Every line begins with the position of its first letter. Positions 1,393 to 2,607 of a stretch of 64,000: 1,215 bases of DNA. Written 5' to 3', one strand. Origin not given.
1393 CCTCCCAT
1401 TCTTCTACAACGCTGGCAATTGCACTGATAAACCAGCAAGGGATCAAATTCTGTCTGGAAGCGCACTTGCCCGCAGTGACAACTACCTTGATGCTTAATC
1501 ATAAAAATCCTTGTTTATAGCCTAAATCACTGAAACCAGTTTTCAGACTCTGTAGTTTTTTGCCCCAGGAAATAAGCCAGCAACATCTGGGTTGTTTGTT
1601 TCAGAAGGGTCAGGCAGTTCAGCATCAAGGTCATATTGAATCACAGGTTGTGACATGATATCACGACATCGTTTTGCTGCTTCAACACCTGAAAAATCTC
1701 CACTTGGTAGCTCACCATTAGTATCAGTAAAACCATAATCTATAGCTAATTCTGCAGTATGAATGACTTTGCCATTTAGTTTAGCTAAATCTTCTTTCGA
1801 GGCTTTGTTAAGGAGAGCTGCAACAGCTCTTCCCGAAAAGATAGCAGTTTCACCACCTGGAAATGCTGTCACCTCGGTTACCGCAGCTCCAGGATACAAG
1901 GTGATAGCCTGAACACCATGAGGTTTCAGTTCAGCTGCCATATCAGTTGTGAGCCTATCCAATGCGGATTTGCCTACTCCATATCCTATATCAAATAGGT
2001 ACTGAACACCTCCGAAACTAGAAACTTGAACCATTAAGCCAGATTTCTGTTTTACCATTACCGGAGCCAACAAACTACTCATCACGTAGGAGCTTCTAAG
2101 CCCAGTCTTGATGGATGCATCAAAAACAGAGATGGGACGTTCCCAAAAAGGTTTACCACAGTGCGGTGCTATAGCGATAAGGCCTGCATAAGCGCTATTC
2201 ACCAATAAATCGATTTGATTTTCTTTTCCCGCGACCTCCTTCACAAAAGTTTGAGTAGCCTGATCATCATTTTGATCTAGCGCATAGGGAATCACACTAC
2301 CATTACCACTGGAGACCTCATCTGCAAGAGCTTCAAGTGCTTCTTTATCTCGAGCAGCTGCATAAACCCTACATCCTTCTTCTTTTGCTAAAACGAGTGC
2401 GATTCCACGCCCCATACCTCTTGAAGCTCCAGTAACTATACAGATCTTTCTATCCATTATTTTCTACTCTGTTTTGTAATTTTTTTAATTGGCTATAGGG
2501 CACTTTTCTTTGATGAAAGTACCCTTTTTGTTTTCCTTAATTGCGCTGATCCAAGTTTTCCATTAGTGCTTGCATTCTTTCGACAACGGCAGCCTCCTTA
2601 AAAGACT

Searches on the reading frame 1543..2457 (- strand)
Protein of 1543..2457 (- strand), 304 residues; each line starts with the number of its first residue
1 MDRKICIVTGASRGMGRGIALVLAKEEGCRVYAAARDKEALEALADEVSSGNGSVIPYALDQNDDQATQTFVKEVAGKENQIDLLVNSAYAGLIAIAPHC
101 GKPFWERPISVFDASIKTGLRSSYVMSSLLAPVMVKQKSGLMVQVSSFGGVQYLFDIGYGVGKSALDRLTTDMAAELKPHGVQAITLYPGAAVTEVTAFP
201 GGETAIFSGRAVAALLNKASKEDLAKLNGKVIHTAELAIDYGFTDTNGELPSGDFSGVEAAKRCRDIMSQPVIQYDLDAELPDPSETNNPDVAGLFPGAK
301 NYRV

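Call 13: search_protein_families(library=ncbifam, max_evalue=0.001, proteins=[window:1543-2457:-])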
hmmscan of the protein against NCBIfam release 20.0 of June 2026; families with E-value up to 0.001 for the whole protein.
window:1543-2457:- (304 aa): 206 families (the best 25 are shown)
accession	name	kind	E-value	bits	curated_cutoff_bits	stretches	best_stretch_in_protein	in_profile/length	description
NF006159.0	PRK08303.1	subfamily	2.9e-32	112.2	364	2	2-191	7-207/305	SDR family oxidoreductase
NF005559.1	PRK07231.1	subfamily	1.5e-27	96.7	215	1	3-198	4-192/249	glucose 1-dehydrogenase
NF049979.1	AlphHSDSHdhA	equivalog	6.1e-27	94.7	350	1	2-196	2-192/258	7alpha-hydroxysteroid dehydrogenase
NF005672.0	PRK07454.1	equivalog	1.2e-26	93.4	234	1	4-195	7-191/241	SDR family oxidoreductase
NF006366.0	PRK08589.1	equivalog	5.9e-24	84.8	386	1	2-194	5-189/272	SDR family oxidoreductase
NF005681.0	PRK07478.1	subfamily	2.9e-23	82.5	267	1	2-198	5-196/254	SDR family oxidoreductase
NF006114.0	PRK08263.1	subfamily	9.9e-23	80.8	290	1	2-198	2-188/280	short chain dehydrogenase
NF004778.0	PRK06124.1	equivalog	1e-22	80.8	303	1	3-197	11-198/256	SDR family oxidoreductase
NF006070.0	PRK08213.1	subfamily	1.2e-22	80.7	279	1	3-197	12-204/259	gluconate 5-dehydrogenase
NF005806.0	PRK07666.1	equivalog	1.6e-22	80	286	1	3-196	7-193/239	3-ketoacyl-ACP reductase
NF005446.0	PRK07035.1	equivalog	2.6e-22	79.3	373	1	2-197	10-199/255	SDR family oxidoreductase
NF004825.0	PRK06181.1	equivalog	9.3e-22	77.6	215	1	2-197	5-193/268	SDR family oxidoreductase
NF004826.0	PRK06182.1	subfamily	1.2e-21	77.2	305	1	2-198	3-186/274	oxidoreductase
NF006118.0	PRK08264.1-4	subfamily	3.9e-21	75.7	279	1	3-199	5-188/244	SDR family oxidoreductase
NF004198.0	PRK05653.1-3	equivalog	8.7e-21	74.5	296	1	3-198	7-195/248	3-oxoacyl-ACP reductase FabG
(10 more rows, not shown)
